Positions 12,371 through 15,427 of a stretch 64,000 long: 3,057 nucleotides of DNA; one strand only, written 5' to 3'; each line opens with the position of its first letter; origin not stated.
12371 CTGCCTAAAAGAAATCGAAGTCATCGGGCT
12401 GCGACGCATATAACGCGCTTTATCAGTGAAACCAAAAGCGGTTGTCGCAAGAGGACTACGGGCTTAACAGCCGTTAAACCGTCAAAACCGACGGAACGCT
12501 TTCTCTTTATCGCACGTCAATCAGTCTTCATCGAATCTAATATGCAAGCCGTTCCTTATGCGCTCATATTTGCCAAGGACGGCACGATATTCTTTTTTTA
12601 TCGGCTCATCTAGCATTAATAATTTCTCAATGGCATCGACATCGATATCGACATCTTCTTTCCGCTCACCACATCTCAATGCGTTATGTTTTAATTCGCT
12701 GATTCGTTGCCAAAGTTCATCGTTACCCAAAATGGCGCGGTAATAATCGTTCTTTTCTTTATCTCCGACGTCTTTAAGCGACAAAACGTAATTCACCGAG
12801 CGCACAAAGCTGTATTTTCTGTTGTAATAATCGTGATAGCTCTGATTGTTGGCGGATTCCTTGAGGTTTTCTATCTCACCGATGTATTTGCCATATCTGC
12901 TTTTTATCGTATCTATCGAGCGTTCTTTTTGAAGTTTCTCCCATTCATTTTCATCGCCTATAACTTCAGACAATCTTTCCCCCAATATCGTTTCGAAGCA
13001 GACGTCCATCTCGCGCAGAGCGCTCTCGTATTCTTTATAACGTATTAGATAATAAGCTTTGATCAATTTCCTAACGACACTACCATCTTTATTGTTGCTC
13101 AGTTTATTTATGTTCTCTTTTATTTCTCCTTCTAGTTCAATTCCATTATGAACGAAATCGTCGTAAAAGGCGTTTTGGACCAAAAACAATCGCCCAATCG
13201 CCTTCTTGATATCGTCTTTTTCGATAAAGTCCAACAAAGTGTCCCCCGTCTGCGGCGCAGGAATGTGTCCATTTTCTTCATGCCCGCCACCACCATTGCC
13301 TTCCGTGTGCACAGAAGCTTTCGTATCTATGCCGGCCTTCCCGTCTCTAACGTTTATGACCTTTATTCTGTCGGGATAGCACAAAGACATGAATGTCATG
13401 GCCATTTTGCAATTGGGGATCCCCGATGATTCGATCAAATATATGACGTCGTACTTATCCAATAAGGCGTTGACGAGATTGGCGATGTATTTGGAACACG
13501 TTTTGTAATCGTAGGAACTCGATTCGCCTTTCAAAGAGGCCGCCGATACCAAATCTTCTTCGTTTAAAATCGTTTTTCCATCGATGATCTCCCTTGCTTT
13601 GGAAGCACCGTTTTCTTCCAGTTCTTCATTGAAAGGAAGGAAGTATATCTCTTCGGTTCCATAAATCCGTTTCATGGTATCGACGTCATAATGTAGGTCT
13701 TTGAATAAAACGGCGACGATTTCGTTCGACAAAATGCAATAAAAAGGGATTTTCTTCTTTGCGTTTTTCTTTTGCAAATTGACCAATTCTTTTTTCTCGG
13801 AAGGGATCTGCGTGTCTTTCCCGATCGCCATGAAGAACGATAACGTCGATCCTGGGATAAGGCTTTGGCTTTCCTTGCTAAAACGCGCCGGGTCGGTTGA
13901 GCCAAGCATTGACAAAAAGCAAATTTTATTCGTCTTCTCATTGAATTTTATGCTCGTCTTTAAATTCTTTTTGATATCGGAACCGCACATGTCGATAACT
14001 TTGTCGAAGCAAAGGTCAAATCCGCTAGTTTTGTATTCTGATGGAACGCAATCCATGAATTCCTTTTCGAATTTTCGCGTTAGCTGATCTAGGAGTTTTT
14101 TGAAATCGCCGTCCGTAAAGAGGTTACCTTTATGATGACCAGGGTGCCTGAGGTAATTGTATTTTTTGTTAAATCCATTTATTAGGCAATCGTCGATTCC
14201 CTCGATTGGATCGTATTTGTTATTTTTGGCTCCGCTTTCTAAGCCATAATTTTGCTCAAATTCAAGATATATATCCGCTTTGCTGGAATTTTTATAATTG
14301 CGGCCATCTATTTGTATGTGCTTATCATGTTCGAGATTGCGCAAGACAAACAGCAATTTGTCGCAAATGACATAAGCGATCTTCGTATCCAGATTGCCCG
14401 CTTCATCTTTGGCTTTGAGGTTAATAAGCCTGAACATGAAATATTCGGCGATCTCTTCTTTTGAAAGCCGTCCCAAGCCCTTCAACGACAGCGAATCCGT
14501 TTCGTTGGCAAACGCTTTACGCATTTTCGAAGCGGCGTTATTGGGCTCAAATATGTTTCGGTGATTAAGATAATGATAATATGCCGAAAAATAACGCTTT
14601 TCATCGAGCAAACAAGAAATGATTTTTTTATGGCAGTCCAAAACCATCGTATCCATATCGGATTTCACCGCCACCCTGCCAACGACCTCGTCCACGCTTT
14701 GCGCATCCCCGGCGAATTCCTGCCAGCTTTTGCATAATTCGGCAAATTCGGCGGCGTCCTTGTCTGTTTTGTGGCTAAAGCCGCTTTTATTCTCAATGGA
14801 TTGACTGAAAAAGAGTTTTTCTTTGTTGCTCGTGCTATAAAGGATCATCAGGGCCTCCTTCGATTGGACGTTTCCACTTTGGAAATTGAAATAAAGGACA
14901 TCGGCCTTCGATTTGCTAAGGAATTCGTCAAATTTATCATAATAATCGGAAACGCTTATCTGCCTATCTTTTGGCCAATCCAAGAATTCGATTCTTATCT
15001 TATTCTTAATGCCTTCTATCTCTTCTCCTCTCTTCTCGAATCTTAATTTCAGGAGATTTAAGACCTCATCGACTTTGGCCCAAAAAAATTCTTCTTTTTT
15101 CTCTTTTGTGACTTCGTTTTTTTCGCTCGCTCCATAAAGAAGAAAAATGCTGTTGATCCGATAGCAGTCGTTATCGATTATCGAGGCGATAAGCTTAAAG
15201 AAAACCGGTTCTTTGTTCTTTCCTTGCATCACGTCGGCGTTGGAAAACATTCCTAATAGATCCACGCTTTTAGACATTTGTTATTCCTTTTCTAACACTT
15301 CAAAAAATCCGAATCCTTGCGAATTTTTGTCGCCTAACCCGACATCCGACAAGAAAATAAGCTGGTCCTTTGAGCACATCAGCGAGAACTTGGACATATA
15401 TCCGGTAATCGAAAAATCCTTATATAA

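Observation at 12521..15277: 918-aa terminal gene of the type III operon: two CARF-like modules in one chain, possibly a single-polypeptide pseudo-dimeric cOA effector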

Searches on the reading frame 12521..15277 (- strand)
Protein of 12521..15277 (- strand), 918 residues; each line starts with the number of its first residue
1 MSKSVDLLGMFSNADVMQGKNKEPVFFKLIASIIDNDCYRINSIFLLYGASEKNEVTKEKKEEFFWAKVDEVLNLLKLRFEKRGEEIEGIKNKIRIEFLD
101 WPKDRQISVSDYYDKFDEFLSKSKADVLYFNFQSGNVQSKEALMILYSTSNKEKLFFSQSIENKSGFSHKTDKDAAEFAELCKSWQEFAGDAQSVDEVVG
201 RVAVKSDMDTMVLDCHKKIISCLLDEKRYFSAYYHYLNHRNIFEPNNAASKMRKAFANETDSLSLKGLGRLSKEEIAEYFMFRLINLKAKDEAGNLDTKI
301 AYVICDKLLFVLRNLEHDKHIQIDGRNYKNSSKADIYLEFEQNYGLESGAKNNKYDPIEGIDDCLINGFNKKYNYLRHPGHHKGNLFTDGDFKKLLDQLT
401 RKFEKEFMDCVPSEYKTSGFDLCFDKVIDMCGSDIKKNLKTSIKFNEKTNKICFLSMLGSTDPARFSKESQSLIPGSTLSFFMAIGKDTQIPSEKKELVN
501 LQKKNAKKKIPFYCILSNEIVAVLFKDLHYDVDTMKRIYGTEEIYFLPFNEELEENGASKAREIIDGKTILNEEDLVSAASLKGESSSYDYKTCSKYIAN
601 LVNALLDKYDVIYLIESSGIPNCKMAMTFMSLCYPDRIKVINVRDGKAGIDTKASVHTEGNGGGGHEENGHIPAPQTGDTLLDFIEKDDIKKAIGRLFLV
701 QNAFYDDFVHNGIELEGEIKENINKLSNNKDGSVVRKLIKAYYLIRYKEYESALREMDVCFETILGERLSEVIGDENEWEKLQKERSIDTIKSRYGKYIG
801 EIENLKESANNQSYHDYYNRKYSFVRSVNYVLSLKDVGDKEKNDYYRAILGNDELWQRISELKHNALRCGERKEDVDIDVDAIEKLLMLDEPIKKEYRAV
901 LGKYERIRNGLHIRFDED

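Call 5: search_protein_families(library=pfam, proteins=[window:12521-15277:-], max_evalue=0.01)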
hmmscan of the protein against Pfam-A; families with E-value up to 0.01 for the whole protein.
window:12521-15277:- (918 aa): 0 families

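Call 6: search_protein_families(library=ncbifam, proteins=[window:12521-15277:-], max_evalue=0.01)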
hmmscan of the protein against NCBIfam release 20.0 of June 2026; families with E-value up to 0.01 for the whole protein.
window:12521-15277:- (918 aa): 0 families

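Call 7: search_protein_families(library=padloc, proteins=[window:12521-15277:-], max_evalue=0.1)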
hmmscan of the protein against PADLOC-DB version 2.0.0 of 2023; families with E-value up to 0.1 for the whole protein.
window:12521-15277:- (918 aa): 1 family
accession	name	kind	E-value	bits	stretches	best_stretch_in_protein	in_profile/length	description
PDLC01987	CARF_m5--CARF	-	0.0052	14.9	0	582-634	128-179/195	-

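Call 8: search_solved_structures(query=window:12521-15277:-, max_evalue=10)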
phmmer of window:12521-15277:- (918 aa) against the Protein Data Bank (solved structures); distinct sequences matched with E-value up to 10: 0.

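Call 9: search_protein_families(library=pfam, proteins=[window:12521-15277:-], max_evalue=10)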
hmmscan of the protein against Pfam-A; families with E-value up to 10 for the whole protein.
window:12521-15277:- (918 aa): 1 family
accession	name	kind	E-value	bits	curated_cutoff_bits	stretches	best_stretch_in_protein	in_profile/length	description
PF22208.1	Cas_Csm6_CARF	-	0.02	15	27.5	1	591-649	19-75/106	Cas_Csm6 CARF domain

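Call 10: find_homologous_proteins(query=window:12521-15277:-, max_evalue=0.001)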
Query window:12521-15277:- (918 aa): 4 proteins with E <= 0.001 among 8000 candidates.
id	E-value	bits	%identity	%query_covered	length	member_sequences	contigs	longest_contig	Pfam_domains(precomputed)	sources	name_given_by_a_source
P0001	0.0e+0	2069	100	100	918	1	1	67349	-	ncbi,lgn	-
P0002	2.8e-207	709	44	99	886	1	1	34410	PF22208.2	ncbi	-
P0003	4.4e-186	639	40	100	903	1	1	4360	-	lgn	-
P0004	3.7e-65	239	30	84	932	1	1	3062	-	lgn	-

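Call 14: find_homologous_proteins(query=A1, max_evalue=0.01)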
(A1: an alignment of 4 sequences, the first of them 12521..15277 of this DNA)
Query A1 (4 sequences) (918 aa, profile of the alignment): 4 proteins with E <= 0.01 among 8000 candidates.
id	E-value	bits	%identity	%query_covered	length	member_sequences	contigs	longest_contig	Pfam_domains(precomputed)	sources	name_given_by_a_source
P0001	0.0e+0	1458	100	100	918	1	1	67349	-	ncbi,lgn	-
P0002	0.0e+0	1457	44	99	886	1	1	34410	PF22208.2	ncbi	-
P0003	0.0e+0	1455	40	100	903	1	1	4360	-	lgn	-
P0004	0.0e+0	1234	30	84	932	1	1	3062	-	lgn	-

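Call 16: find_encoding_contigs(protein=P0002, flank=10000, max_places=3)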
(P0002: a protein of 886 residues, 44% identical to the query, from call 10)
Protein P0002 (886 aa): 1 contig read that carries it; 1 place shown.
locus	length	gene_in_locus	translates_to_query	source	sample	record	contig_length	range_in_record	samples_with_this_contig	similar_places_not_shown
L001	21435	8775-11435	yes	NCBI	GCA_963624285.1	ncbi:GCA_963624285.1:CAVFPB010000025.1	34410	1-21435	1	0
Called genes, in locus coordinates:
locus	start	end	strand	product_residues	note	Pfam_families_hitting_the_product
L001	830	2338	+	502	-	PF22335:Cas10-Cmr2_palm2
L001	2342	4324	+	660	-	PF03787:RAMPs (weak)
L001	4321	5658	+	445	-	PF03787:RAMPs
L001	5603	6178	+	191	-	PF27799:CRISPR-assoc_Csx19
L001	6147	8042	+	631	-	PF03787:RAMPs (faint)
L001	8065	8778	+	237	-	PF01881:Cas_Cas6_C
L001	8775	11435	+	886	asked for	PF22208:Cas_Csm6_CARF (faint)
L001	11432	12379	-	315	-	PF01867:Cas_Cas1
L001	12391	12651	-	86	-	PF09827:CRISPR_Cas2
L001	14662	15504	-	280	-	PF02463:SMC_N (weak), PF00005:ABC_tran, PF13304:AAA_21 (faint)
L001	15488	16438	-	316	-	-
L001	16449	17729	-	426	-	-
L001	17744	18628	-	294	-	-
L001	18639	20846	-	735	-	PF16640:Big_3_5 (faint)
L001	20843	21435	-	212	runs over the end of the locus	-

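Call 20: find_encoding_contigs(protein=P0003, flank=10000, max_places=3)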
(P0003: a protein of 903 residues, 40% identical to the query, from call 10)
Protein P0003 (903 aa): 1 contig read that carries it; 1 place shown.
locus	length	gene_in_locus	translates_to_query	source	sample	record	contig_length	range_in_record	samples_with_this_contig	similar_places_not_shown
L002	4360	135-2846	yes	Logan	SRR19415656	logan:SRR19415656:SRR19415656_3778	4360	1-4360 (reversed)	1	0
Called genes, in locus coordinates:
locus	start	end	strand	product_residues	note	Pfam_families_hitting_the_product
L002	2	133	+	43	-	?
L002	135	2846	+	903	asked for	-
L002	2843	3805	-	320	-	PF01867:Cas_Cas1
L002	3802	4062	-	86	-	PF09827:CRISPR_Cas2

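Call 21: find_encoding_contigs(protein=P0004, flank=10000, max_places=3)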
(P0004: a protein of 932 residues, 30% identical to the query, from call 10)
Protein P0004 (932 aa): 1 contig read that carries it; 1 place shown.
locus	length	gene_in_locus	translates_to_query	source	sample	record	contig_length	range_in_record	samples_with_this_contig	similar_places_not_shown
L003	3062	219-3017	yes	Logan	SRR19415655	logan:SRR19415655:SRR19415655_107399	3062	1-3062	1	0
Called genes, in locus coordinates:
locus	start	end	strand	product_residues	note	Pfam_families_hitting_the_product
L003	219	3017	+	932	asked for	-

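Call 32: predict_structure(alignment_id=A1)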
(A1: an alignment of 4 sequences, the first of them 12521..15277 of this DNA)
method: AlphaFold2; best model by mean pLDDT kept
length: 918 residues; sequences in the alignment: 4
mean_pLDDT: 56.8   pTM: 0.34
mean pLDDT of the five models: 56.8, 56.2, 56.2, 52.8, 46.1
residues with pLDDT >= 90: 26; 70-90: 256; 50-70: 267; < 50: 369
segments of 3 or more residues with pLDDT < 50: 51-55, 150-212, 244-246, 341-354, 380-385, 438-444, 463-476, 488-494, 552-559, 581-587, 644-714, 728-730, 758-837, 845-891, 900-918
pLDDT, mean of each block of 10 residues (from residue 1): 71 60 68 73 77 57 80 83 82 79 59 78 70 57 61 38 27 26 24 34 39 55 73 64 54 69 65 86 91 79 85 75 79 63 31 58 85 64 62 93 91 88 86 57 49 74 43 45 53 51 60 76 66 67 73 45 73 68 44 66 82 67 60 58 38 24 25 24 27 30 36 49 50 55 57 50 40 38 36 39 46 40 36 42 49 44 34 32 39 49 45 29
secondary structure, 60 per line:
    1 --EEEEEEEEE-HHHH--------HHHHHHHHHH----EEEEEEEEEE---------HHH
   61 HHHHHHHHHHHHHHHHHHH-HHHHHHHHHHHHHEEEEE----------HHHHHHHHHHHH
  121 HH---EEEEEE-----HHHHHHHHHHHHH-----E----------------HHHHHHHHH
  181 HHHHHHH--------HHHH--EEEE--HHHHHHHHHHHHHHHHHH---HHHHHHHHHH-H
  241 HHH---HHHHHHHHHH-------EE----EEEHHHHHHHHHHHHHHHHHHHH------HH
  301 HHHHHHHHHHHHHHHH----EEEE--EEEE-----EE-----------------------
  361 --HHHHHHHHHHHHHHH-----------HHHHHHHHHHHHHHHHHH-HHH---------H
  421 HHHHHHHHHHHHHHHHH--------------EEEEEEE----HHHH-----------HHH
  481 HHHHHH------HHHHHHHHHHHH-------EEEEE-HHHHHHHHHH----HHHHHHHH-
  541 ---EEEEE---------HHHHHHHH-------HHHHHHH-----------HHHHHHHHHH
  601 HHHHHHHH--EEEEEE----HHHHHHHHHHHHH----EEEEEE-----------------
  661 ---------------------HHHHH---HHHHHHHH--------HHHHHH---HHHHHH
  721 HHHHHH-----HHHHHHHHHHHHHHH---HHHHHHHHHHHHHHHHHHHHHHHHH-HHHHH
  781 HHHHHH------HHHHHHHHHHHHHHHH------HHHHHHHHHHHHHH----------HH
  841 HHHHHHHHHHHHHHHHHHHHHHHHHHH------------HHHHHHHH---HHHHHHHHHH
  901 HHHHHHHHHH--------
elements in order (helices of 4 or more, strands of 3 or more residues): E3-11 H13-16 H25-34 E39-48 H58-79 H81-93 E94-98 H109-122 E126-131 H137-149 H172-187 H196-199 E202-205 H208-225 H229-238 H240-243 H247-256 E270-272 H273-292 H299-316 E321-324 E327-330 H363-377 H389-406 H420-437 E452-458 H463-466 H478-486 H493-504 E512-516 H518-527 H532-539 E544-548 H558-565 H573-579 H591-608 E611-616 H621-633 E638-643 H682-686 H690-697 H706-711 H715-726 H732-746 H750-774 H776-786 H793-808 H815-828 H839-867 H880-887 H891-910

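Call 36: fold_search(model_id=the predicted structure, library=pdb)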
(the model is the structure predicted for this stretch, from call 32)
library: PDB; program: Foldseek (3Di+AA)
matches with E <= 10: 465; with E <= 0.001: 3
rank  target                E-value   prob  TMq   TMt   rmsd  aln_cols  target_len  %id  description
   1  8pe3_A                1.6e-04  1.00  0.15  0.32  19.5       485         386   12  Structure of Csm6' from Streptococcus thermophilus in complex with cyclic hexa-adenylate (cA6) (released 2023-10-04)
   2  9w3w_A                1.6e-04  0.97  0.16  0.18  24.9      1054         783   10  Structure of Csm6 from Actinomyces procaprae in complex with cyclic penta-adenylate (released 2026-03-04)
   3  8pe3_B                2.5e-04  1.00  0.14  0.28  20.4       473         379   11  Structure of Csm6' from Streptococcus thermophilus in complex with cyclic hexa-adenylate (cA6) (released 2023-10-04)
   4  8sb9                  4.9e-02  0.13  0.09  0.07  37.0       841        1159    9  CryoEM structure of P-Glycoprotein in inward facing 1 state under continuous turnover conditions with vinblastine (released 2025-04-23)
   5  8zpz                  4.9e-02  0.10  0.08  0.07  36.7       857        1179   10  Structure of the wild-type Arabidopsis ABCB1 in the brassinolide-bound state (released 2025-03-12)
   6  6mv2                  9.7e-02  0.93  0.10  0.22   7.1       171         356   15  2.05A resolution structure of the CS-b5R domains of human Ncb5or (NADP+ form) (released 2019-07-17)
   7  6y4b_A                1.9e-01  0.72  0.13  0.36  14.6       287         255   12  Structure of cyclodipeptide synthase from Candidatus Glomeribacter gigasporarum bound to Phe-tRNAPhe (released 2020-12-30)
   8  8rf9                  1.9e-01  0.10  0.07  0.04  24.6       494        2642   10  CgsiGP1 sample in nanodisc (released 2024-03-20)
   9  8y75_A                2.2e-01  0.54  0.12  0.31  17.8       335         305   10  Crystal structure of the CARF-HTH domain of Csx1-Crn2 from Marinitoga sp. (released 2024-07-17)
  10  9zjv_B                2.2e-01  0.11  0.10  0.12  30.0       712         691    9  Human sterile alpha motif domain-containing protein 9 (SAMD9), asymmetric dimer "wing" shape (released 2026-02-25)
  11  5a6j_A                2.6e-01  0.09  0.08  0.11  27.6       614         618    9  GH20C, Beta-hexosaminidase from Streptococcus pneumoniae (released 2015-09-23)
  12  9r08_B                2.7e-01  0.51  0.10  0.29  13.8       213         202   10  Structure of the human heterotetrameric cis-prenyltransferase complex harboring NgBR-S249A in complex with magnesium,  (released 2025-10-29)
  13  2fsi_B                2.9e-01  0.08  0.07  0.08  25.9       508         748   11  Complex SecA:ADP from Escherichia coli (released 2007-01-16)
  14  9e5c_7b               2.9e-01  0.03  0.07  0.03  59.3      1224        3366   10  Cryo-EM structure of 96 nm repeat of microtubule doublet from T. brucei flagellum (released 2025-03-12)
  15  5ucr_A                3.1e-01  0.69  0.11  0.29   7.8       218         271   12  Crystal Structure of a Pantoate-beta-alanine Ligase from Neisseria gonorrhoeae with bound AMPPNP and Alanine (released 2017-01-11)
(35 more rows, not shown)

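Call 41: search_solved_structures(query=A1, max_evalue=10, show_alignments=5)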
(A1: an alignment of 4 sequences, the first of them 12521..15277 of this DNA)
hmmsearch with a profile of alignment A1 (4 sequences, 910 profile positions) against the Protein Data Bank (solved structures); distinct sequences matched with E-value up to 10: 0.

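Call 42: search_protein_representatives(alignment_id=A1)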
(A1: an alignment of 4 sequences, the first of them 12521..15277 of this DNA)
Query: 4 sequences, 910 profile positions. Proteins with E-value up to 0.001 (for the whole library): 18; up to 1e-10: 14; up to 1e-30: 10. The best 18 are listed.
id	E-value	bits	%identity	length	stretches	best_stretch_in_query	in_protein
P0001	0.0e+00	1457.8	-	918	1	1-909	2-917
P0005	0.0e+00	1214.9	-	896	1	1-909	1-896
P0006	2.0e-240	817.2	-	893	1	2-909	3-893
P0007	8.9e-217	739.0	-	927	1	2-907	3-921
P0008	9.6e-139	480.8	-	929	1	1-888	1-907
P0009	2.1e-137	476.4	-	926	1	1-899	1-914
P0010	1.4e-129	450.4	-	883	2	1-772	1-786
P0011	6.8e-123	428.3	-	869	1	1-770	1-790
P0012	2.5e-68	247.8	-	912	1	9-907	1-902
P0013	4.2e-63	230.5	-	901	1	1-902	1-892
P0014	7.8e-28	113.8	-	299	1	594-875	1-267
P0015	3.0e-24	101.9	-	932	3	443-645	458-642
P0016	1.5e-19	86.3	-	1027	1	79-654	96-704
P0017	6.5e-15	71.0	-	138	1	187-282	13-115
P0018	4.2e-10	55.1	-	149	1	1-133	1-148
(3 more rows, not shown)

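Call 44: find_homologous_proteins(query=A2, max_evalue=0.001)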
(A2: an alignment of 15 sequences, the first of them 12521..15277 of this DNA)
Query A2 (15 sequences) (918 aa, profile of the alignment): 4 proteins with E <= 0.001 among 8000 candidates.
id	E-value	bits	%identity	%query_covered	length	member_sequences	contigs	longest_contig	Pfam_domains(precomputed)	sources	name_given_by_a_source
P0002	0.0e+0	1067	44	99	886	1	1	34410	PF22208.2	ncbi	-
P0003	0.0e+0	1028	40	100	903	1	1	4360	-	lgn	-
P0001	0.0e+0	1027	100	100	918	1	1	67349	-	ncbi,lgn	-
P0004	3.6e-295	1000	30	84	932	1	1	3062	-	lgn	-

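Call 46: search_protein_families(library=pfam, alignment_id=A2, max_evalue=1)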
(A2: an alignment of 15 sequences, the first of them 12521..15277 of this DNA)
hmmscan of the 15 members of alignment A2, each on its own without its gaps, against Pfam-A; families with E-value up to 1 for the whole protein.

A. member 1, window:12521-15277:- (918 aa): 1 family
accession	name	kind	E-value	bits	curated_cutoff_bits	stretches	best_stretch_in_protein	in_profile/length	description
PF22208.1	Cas_Csm6_CARF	-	0.02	15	27.5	0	591-649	19-75/106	Cas_Csm6 CARF domain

B. families by the number of members that match (of 15 scanned): 15 families
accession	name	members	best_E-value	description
PF22208.1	Cas_Csm6_CARF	11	5.7e-06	Cas_Csm6 CARF domain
PF24360.1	DUF7516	2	0.05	Domain of unknown function (DUF7516)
PF09670.15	Cas_Cas02710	1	0.0014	Csm6 HEPN domain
PF12887.12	SICA_alpha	1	0.015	SICA extracellular alpha domain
PF01191.24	RNA_pol_Rpb5_C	1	0.091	RNA polymerase Rpb5, C-terminal domain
PF25276.1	DUF7870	1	0.11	Domain of unknown function (DUF7870)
PF02183.23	HALZ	1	0.17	Homeobox associated leucine zipper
PF07613.16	DUF1576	1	0.17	Protein of unknown function (DUF1576)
PF00237.24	Ribosomal_L22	1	0.18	Ribosomal protein L22p/L17e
PF16676.10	FOXO-TAD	1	0.21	Transactivation domain of FOXO protein family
PF20743.2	DUF5580_C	1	0.22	Family of unknown function (DUF5580) C-terminal domain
PF16593.10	Cas9-BH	1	0.28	Bridge helix of CRISPR-associated endonuclease Cas9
PF07697.16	7TMR-HDED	1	0.35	7TM-HD extracellular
PF13274.11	SocA_Panacea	1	0.82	Antitoxin SocA-like, Panacea domain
PF01579.23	DUF19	1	0.97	Domain of unknown function (DUF19)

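Call 48: find_related_loci(query=A2, collection=genome_contigs, flank=10000)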
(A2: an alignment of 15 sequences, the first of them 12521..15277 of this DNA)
Query A2 (918 aa) in genome_contigs; peptide patterns used: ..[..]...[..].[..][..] (x = any residue, [..] = any of these).
35 stretches matched a pattern, but none encodes a relative of the query by tblastn (E <= 1e-3).

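Call 50: find_encoding_contigs(protein=P0001, flank=1000, max_places=3)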
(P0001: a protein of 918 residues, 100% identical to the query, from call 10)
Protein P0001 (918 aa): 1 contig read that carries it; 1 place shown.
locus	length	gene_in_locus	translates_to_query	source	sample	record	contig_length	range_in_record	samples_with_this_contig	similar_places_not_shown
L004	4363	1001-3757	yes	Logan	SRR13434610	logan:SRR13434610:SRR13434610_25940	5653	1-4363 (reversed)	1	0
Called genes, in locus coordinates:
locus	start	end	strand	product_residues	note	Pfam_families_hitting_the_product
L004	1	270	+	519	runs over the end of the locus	?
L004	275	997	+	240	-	PF21350:Cas6_I-A (faint), PF01881:Cas_Cas6_C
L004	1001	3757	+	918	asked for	-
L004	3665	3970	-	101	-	-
